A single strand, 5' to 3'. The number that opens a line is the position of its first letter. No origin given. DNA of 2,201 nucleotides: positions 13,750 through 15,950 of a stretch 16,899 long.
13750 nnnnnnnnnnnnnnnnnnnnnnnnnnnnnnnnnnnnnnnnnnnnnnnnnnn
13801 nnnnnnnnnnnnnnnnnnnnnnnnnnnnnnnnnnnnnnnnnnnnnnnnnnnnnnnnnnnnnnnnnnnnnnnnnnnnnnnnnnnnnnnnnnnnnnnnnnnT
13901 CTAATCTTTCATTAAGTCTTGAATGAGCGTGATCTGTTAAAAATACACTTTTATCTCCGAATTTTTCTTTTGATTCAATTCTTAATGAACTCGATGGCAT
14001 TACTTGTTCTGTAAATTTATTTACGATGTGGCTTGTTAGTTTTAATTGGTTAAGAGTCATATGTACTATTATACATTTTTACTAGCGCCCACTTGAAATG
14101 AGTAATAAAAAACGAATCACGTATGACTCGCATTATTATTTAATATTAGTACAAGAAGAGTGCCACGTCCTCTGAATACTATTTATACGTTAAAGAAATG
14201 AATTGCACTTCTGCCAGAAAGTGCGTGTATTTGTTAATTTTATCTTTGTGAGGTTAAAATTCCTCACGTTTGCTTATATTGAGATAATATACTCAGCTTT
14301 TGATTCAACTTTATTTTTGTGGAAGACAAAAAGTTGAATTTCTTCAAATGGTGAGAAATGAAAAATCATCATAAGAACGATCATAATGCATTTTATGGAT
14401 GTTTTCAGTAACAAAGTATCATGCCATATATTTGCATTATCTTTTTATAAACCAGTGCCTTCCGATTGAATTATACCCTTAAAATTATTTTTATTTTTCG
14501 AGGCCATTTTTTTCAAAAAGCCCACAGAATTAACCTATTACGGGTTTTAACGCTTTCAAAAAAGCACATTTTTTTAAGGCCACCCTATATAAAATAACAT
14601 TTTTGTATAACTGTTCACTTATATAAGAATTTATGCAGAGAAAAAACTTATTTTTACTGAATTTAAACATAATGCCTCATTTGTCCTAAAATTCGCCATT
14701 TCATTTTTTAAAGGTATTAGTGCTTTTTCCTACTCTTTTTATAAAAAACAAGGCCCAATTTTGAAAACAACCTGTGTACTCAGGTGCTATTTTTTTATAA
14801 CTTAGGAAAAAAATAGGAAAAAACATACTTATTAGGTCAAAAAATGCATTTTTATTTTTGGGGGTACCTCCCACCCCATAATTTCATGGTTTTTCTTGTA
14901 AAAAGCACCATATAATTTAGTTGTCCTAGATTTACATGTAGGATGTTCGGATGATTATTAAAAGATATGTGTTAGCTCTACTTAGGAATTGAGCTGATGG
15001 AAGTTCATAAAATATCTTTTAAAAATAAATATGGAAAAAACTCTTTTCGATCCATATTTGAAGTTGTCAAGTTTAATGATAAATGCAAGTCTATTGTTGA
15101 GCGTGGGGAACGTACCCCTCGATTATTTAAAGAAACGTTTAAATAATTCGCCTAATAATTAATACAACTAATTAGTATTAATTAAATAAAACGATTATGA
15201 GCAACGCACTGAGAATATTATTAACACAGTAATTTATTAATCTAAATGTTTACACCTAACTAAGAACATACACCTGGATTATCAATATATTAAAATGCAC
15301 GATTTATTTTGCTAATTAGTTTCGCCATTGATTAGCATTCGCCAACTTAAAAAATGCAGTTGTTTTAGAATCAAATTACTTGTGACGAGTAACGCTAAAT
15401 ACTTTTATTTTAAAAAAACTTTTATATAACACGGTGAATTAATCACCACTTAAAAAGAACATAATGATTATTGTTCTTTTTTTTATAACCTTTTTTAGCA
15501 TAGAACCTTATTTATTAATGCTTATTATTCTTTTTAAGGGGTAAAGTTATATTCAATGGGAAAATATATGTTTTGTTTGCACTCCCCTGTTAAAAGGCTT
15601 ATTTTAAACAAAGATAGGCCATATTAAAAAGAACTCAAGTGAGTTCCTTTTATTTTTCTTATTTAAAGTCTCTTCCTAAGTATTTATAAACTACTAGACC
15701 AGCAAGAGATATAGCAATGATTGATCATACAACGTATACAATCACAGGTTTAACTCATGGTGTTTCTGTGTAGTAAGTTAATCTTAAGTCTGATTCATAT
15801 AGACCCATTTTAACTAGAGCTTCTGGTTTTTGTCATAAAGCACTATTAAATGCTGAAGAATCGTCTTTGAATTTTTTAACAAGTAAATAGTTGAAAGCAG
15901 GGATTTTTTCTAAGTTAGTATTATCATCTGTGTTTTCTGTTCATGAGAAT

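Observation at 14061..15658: A 1.6 kb gene desert subdivided by terminators and rich in hairpins and GC islands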

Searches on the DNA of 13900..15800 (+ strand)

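Call 5: search_rna_families(source=window, start=13900, end=15800, threshold=evalue, max_evalue=10)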
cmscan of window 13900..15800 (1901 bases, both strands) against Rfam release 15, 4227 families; matches with E-value up to 10: 17.
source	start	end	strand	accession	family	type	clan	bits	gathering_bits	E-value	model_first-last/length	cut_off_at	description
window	14291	14376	-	RF01214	snR51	Gene; snRNA; snoRNA; CD-box;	CL00058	25.7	44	4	1-98/98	no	Small nucleolar RNA snR51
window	14721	14825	+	RF03940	MIR9563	Gene; miRNA;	-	22.2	90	0.36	1-127/127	no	MIR9563 microRNA precursor family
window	15626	15696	-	RF02083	OrzO-P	Gene; antitoxin;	-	22.1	60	1.3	1-76/76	no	OrzO-P RNA antitoxin family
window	14544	14611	-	RF00539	snoMe28S-Cm788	Gene; snRNA; snoRNA; CD-box;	-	22.1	45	6.9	1-74/74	no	Small nucleolar RNA Me28S-Cm788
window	14721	14836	-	RF00038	PrfA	Cis-reg; thermoregulator;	-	21.7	88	5.6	1-132/132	no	PrfA thermoregulator UTR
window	15453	15484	+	RF04344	Plastid-psbA-3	Cis-reg;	CL00153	21.6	48.4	0.71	1-57/57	no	Plastid-psbA-3 3UTR RNA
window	14817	14883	-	RF04315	manA-II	Cis-reg;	-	21.2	100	1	1-147/147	no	manA_II ncRNA motif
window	15612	15732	+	RF00092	SNORA63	Gene; snRNA; snoRNA; HACA-box;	-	20.9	90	1.7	1-130/130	no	Small nucleolar RNA SNORA63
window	14343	14400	+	RF01600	snoR25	Gene; snRNA; snoRNA; CD-box;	-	20.4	50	6.4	1-70/70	no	small nucleolar RNA snoR25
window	14274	14354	+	RF01302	snoU36a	Gene; snRNA; snoRNA; CD-box;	CL00051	19.8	45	0.91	1-90/90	no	SnoRNA U36a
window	14721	14825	-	RF03940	MIR9563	Gene; miRNA;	-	19.7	90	1.6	1-127/127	no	MIR9563 microRNA precursor family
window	14340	14377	-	RF00016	SNORD14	Gene; snRNA; snoRNA; CD-box;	-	18.1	64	2.6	1-111/111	no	Small nucleolar RNA SNORD14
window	14805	14859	-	RF04343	Plastid-psbA-2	Cis-reg;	CL00153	18.1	55.8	4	1-60/60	no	Plastid-psbA-2 3UTR RNA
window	14192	14275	+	RF00265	SNORA69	Gene; snRNA; snoRNA; HACA-box;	-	17.4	47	7.2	1-132/132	no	Small nucleolar RNA SNORA69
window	14727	14762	-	RF02914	DUF805b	Cis-reg;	CL00115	17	35.6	0.14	1-35/35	no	DUF805b RNA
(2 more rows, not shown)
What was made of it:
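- On Any Rfam 15 family (incl. RNase P, tmRNA, SRP, 6S, T-box, riboswitches, OLE, GOLLD, ROOL, raiA, HEARO): The best sub-threshold hits in 13900-15800 are eukaryotic snoRNA/miRNA noise, E 0.14 to 9.5 (call 5).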

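Call 11: search_dna_similar(query=window:14061-15658:+, collection=phages, mode=distant)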
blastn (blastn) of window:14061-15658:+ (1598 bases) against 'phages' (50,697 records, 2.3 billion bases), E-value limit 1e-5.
No match.
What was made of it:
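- Tried and rejected: No match (call 11).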

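Call 47: build_rna_model(alignment_id=A4, structure=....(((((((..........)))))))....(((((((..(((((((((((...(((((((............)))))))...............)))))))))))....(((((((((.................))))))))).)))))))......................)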
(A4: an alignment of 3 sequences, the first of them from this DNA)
Model R1 built from alignment A4 (3 sequences, 176 columns); structure: as given.
model positions 171; base pairs 41; branch points 2; effective number of sequences 1; information 0.59 bits per position. Calibrated on 0.2 Mb of random sequence (short: E-values are rough).
structure used (alignment columns):
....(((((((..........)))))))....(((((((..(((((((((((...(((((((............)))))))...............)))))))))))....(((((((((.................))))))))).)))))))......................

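Call 48: search_with_rna_model(model_id=R1, sources=[window, L003, L004, L005, L006, L007, L002], max_evalue=10, make_alignment=true, show_alignments=4)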
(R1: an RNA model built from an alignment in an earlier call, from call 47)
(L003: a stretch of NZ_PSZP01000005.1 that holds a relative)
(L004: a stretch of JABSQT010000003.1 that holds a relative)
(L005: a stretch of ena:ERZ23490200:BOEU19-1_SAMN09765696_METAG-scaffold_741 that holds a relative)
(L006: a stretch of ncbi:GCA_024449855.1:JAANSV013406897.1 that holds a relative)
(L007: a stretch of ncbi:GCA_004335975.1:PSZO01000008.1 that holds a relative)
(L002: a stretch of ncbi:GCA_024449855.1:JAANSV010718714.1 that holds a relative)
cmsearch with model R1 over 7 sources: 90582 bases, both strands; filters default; matches with E-value up to 10: 6.
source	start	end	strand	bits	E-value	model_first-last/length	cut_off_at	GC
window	14918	15090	+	195.1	2.3e-39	1-171/171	no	0.28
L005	655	828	-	185.5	2.6e-37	1-171/171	no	0.25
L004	11594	11758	-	167.6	1.8e-33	1-171/171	no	0.25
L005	1134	1295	+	15.4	0.53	1-171/171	no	0.32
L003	12256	12415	-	14.4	0.84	1-171/171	no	0.25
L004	9675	9730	+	12.7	2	1-171/171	no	0.32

Alignment A6: 6 matches aligned to the model, 225 columns, each read 5' to 3' on its own strand. Consensus structure (alignment columns), stored with it:
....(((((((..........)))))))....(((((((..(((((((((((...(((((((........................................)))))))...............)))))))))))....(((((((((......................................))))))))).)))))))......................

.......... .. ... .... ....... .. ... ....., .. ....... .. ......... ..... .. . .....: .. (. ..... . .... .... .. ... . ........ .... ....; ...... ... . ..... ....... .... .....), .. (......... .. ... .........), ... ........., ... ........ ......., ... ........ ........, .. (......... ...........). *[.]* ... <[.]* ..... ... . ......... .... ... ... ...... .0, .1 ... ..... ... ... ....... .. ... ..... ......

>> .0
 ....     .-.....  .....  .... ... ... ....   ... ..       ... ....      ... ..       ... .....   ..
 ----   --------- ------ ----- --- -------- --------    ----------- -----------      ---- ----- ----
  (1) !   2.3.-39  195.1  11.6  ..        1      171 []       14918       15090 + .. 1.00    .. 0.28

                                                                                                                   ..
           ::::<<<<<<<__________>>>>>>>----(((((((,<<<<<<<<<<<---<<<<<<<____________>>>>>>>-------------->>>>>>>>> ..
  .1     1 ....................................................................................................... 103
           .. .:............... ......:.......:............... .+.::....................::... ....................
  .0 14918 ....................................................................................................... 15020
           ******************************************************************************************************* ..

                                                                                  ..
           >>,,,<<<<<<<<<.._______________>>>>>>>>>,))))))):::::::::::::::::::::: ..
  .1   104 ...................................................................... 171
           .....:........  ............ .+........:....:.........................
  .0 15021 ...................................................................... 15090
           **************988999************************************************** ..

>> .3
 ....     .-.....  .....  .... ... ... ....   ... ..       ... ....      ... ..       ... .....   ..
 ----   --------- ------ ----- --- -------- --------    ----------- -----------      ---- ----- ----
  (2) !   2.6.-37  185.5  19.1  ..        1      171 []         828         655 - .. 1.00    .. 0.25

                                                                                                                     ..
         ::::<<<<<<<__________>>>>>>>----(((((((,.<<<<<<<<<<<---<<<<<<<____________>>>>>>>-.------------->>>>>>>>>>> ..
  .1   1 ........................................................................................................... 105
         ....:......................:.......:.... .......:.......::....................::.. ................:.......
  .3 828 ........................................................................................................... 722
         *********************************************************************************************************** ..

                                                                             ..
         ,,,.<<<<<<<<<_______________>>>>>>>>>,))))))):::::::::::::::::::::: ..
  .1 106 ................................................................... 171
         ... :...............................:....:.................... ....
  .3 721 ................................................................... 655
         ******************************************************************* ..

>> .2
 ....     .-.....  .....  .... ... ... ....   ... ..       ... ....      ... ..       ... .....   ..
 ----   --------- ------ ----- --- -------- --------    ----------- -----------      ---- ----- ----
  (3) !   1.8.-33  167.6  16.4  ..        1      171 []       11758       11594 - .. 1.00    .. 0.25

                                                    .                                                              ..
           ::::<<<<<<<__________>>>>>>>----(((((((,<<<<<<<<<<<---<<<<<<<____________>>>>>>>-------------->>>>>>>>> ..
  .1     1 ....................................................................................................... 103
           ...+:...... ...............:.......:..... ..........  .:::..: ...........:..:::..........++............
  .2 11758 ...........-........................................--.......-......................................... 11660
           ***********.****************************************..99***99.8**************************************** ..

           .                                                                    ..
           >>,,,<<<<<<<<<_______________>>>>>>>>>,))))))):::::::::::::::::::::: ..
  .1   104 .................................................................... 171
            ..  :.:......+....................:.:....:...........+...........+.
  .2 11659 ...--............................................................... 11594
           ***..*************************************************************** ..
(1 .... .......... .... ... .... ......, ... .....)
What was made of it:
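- Tried and rejected: Built from three close species, it could not significantly detect strain 5H (E 0.84, call 48).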

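Call 66: build_rna_model(alignment_id=A9, structure=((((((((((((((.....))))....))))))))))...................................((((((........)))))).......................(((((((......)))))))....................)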
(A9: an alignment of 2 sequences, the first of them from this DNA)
Model R2 built from alignment A9 (2 sequences, 155 columns); structure: as given.
model positions 155; base pairs 27; branch points 2; effective number of sequences 0.89; information 0.589 bits per position. Calibrated on 0.2 Mb of random sequence (short: E-values are rough).
structure used (alignment columns):
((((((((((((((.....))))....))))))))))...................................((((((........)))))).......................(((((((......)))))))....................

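Call 67: search_with_rna_model(model_id=R2, sources=[window, L003, L004, L005, L006, L007, L002], max_evalue=1, make_alignment=true, show_alignments=5)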
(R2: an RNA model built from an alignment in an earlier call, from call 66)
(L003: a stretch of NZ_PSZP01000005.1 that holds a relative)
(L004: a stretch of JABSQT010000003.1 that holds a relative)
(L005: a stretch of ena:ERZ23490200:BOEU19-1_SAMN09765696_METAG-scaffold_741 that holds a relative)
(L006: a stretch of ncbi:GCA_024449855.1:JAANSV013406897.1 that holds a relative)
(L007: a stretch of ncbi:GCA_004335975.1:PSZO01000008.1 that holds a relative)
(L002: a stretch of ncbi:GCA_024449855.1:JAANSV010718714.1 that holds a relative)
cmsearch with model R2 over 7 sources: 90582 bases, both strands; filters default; matches with E-value up to 1: 8.
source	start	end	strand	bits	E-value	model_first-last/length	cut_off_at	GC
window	14185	14339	-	203.6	1.9e-33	1-155/155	no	0.3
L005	1402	1558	+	134.2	2.5e-21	1-155/155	no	0.27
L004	12331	12481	+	117.7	1.9e-18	1-155/155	no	0.24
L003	12990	13137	+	49.8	1.4e-06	1-155/155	no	0.31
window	14303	14404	+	24.3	0.038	1-155/155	no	0.26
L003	11256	11359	+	18.7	0.36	1-155/155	no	0.22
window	14831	14916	-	17.6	0.58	1-155/155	no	0.33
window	9449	9577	-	17.5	0.59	1-155/155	no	0.33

Alignment A10: 8 matches aligned to the model, 208 columns, each read 5' to 3' on its own strand. Consensus structure (alignment columns), stored with it:
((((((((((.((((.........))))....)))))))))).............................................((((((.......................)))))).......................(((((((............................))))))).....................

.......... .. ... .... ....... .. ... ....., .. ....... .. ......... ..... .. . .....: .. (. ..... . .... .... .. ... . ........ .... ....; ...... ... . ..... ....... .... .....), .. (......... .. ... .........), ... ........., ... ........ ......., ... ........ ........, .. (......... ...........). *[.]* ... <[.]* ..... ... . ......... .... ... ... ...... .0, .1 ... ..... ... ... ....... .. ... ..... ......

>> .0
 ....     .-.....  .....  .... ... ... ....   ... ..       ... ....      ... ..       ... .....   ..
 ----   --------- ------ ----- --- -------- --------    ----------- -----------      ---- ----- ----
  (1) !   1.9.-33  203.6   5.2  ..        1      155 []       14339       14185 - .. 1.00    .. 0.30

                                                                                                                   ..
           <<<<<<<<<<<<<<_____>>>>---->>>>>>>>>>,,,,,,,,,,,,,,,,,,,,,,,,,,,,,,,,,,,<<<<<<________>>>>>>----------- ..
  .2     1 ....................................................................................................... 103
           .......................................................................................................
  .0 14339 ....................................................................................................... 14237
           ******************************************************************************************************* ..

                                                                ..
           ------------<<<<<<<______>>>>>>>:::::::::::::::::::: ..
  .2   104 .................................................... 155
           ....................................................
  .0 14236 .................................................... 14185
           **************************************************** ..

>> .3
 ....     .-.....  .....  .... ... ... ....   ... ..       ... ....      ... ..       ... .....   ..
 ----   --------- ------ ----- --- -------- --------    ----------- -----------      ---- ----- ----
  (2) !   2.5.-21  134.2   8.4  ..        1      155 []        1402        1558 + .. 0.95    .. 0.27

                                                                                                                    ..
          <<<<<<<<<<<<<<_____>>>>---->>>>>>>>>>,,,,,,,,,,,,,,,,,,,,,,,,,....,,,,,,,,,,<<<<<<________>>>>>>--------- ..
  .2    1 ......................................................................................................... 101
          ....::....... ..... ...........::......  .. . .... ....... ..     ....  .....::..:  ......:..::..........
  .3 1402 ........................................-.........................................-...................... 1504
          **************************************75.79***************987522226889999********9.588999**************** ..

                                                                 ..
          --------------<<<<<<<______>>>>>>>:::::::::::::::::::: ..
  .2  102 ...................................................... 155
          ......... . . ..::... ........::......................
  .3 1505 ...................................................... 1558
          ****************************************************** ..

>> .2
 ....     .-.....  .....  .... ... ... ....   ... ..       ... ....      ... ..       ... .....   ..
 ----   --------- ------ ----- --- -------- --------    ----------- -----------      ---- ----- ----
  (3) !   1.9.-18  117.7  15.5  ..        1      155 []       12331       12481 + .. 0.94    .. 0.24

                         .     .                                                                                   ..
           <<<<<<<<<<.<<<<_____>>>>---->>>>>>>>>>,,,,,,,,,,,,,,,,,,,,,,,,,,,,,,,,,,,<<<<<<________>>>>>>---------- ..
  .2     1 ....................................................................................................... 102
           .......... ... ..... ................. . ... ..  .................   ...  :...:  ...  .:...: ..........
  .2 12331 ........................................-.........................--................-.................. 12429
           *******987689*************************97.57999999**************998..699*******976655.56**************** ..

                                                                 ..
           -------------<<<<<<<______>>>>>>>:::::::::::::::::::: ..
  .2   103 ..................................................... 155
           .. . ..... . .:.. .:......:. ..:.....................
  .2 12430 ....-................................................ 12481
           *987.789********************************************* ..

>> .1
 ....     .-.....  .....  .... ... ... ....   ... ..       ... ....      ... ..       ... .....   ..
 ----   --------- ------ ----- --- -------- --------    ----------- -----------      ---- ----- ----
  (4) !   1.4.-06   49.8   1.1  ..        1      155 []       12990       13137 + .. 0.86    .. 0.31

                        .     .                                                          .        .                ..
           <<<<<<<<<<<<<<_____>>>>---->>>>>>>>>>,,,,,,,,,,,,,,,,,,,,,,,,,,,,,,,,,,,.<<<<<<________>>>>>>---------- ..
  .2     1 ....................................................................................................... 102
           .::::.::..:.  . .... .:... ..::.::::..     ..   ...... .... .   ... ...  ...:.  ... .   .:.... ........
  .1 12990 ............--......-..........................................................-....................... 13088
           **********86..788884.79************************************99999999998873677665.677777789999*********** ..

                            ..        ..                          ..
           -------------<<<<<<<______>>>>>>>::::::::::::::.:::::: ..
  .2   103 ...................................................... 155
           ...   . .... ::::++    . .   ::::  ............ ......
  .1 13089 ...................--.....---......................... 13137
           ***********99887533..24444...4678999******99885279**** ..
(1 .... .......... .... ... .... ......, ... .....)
